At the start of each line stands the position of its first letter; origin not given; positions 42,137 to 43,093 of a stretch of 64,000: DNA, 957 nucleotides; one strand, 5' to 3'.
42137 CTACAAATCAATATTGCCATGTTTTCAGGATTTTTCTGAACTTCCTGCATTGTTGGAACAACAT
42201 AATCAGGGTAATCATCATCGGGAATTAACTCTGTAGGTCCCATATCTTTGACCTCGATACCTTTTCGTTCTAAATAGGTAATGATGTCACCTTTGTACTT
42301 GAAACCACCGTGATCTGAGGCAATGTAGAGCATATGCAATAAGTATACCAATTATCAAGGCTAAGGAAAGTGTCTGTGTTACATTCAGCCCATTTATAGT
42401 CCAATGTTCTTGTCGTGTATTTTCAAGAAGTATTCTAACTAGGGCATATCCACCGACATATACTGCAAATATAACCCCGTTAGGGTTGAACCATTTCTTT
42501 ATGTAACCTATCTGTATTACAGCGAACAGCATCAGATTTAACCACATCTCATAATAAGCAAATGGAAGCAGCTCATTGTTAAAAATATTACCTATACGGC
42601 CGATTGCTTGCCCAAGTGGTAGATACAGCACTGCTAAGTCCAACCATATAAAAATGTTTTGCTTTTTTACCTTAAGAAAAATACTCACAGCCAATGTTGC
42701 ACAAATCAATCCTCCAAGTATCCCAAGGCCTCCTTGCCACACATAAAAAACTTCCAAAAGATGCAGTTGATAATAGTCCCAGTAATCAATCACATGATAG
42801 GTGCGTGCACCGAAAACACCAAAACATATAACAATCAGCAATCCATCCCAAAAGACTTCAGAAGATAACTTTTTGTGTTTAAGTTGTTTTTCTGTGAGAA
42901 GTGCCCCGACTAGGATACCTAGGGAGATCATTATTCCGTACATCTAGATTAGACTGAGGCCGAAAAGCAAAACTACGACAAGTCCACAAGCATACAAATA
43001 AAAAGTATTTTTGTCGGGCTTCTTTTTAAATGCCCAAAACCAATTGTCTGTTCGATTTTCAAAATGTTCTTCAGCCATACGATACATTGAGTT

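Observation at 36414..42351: Rpe-LOG fusion inside a ribose-salvage / non-oxidative pentose phosphate cluster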

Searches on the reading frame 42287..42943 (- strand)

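Call 3: search_protein_families(library=pfam, proteins=[window:42287-42943:-], max_evalue=0.01)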
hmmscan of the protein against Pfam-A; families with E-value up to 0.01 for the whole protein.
window:42287-42943:- (218 aa): 1 family
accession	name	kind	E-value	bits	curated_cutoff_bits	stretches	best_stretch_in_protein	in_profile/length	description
PF01790.23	LGT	-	2.7e-43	148.5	24.9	1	1-204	13-238/240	Prolipoprotein diacylglyceryl transferase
